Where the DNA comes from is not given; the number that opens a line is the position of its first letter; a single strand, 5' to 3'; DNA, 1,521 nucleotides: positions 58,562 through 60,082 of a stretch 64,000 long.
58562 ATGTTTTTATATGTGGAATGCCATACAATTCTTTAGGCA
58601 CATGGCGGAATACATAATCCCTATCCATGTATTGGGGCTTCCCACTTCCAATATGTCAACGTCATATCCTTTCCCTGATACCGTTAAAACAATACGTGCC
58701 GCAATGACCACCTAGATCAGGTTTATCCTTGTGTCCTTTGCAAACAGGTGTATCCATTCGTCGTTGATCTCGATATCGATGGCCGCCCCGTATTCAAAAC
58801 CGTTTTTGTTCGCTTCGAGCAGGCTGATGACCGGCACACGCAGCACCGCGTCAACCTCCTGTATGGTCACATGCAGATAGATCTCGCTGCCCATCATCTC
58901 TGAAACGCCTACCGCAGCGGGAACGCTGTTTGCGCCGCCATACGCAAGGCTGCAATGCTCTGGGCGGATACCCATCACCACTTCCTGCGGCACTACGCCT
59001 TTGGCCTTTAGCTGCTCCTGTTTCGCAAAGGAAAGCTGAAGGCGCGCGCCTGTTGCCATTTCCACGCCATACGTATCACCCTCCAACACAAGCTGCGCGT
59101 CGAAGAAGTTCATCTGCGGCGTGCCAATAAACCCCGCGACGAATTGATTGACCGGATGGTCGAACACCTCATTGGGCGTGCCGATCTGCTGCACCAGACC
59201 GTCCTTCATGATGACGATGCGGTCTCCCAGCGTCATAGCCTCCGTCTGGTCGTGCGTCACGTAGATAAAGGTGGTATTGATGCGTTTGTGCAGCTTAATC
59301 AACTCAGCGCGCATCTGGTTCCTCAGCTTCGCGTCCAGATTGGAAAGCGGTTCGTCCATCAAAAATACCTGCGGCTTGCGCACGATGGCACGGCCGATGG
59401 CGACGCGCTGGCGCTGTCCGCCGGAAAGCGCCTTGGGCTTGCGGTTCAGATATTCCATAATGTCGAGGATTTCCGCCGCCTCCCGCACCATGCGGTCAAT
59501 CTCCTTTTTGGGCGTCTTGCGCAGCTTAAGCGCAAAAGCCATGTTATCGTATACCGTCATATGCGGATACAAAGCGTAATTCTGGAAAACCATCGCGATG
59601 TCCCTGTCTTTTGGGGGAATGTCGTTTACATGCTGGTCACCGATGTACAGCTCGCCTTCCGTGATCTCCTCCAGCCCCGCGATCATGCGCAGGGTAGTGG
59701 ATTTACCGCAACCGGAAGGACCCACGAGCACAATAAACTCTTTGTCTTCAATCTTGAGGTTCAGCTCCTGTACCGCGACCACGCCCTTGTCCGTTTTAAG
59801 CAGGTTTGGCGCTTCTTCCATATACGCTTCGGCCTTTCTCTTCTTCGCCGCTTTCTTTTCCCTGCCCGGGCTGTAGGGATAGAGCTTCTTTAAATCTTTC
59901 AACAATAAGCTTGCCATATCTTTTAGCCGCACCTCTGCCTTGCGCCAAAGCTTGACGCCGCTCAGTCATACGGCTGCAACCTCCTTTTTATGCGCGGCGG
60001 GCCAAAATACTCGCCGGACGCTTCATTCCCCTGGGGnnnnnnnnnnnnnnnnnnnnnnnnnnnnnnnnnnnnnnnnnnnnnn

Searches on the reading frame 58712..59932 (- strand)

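Call 3: search_protein_families(library=pfam, proteins=[window:58712-59932:-], max_evalue=1)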
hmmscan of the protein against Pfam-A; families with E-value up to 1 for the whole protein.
window:58712-59932:- (406 aa): 26 families (the best 25 are shown)
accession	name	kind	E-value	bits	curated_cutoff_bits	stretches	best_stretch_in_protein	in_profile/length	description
PF00005.33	ABC_tran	-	1.4e-33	116.9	25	1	55-196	2-136/137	ABC transporter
PF17912.7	OB_MalK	-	2.6e-12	47.9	27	1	270-326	1-52/53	MalK OB fold domain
PF02463.25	SMC_N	-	2.9e-07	30.6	40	1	63-233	23-203/220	RecF/RecN/SMC N terminal domain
PF08402.16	TOBE_2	-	7.8e-07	29.6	21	1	321-397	2-76/76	TOBE domain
PF13304.12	AAA_21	-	2.5e-05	24.9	27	2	66-94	1-26/304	AAA domain, putative AbiEii toxin, Type IV TA system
PF13401.12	AAA_22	-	6.3e-05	23.7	27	1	63-152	4-65/130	AAA domain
PF20720.3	nSTAND3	-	0.00027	21.1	27.2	1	56-85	9-38/155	Novel STAND NTPase 3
PF03215.21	Rad17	-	0.0003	21.2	23.8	1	59-130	40-111/186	Rad17 P-loop domain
PF03193.22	RsgA_GTPase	-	0.0009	19.5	30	1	47-91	89-133/174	RsgA GTPase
PF01637.24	ATPase_2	-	0.0037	17.5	33.2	1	61-111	17-68/225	ATPase domain predominantly from Archaea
PF20703.3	nSTAND1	-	0.0042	17.2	27.1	1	54-89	23-56/379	Novel STAND NTPase 1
PF24389.1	ORC-CDC6-like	-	0.017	14.3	27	1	63-84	31-52/571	ORC-CDC6-like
PF13476.12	AAA_23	-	0.018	16.1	27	1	56-84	14-39/201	AAA domain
PF13521.12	AAA_28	-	0.03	15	27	1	67-86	2-21/164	AAA domain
PF00004.35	AAA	-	0.034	15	21.2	1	67-86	1-20/131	ATPase family associated with various cellular activities (AAA)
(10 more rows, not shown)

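Call 4: search_protein_families(library=ncbifam, proteins=[window:58712-59932:-], max_evalue=1)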
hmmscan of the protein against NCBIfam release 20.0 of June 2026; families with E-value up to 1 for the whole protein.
window:58712-59932:- (406 aa): 204 families (the best 25 are shown)
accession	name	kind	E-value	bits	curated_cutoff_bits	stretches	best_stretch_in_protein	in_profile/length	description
NF008653.0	PRK11650.1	subfamily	2.4e-138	461.1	432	1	49-402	15-352/357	sn-glycerol-3-phosphate ABC transporter ATP-binding protein UgpC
NF008233.0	PRK11000.1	equivalog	6.9e-123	410.1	568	1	43-401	8-357/369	maltose/maltodextrin ABC transporter ATP-binding protein MalK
NF006987.0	PRK09452.1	equivalog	1.8e-100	336.3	482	1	25-382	4-355/378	spermidine/putrescine ABC transporter ATP-binding protein PotA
NF040933.2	ABC_arch_GlcV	equivalog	7.2e-96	321.2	450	1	46-359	14-325/357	glucose ABC transporter ATP-binding protein GlcV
TIGR03265.1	PhnT2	equivalog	8.7e-94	314.6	457.7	1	50-398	16-353/353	putative 2-aminoethylphosphonate ABC transporter ATP-binding protein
TIGR01187.1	potA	subfamily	1.5e-92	310.2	355.6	1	69-393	1-321/325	polyamine ABC transporter ATP-binding protein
NF043075.1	MMSYN1_0197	equivalog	2.2e-92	309.6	550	1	43-397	7-339/341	spermidine/putrescine ABC transporter ATP-binding protein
NF040840.2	tungstate_WtpC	equivalog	8.9e-84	281.7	440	1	53-358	15-312/347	tungstate ABC transporter ATP-binding protein WtpC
NF008513.0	PRK11432.1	equivalog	2.2e-82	276.8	496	1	51-370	19-326/351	ferric ABC transporter ATP-binding protein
TIGR03258.1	PhnT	equivalog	3.4e-81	273.1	499.15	1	50-361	20-327/359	2-aminoethylphosphonate ABC transport system ATP-binding subunit PhnT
NF008621.0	PRK11607.1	equivalog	1.8e-79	267.3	613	1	26-330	7-305/377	putrescine ABC transporter ATP-binding subunit PotG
TIGR00968.1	3a0106s01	subfamily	2.3e-77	259.7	342.75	1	51-271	13-233/237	sulfate ABC transporter ATP-binding protein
TIGR01186.1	proV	subfamily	1.9e-72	244.4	326.6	1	50-274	5-235/363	betaine/proline/choline family ABC transporter ATP-binding protein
NF008105.0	PRK10851.1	equivalog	3.4e-67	226.7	502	1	54-363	18-316/362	sulfate/thiosulfate ABC transporter ATP-binding protein CysA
TIGR03415.1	ABC_choXWV_ATP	equivalog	5.1e-61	206.7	483.75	1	49-271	35-267/382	choline ABC transporter ATP-binding protein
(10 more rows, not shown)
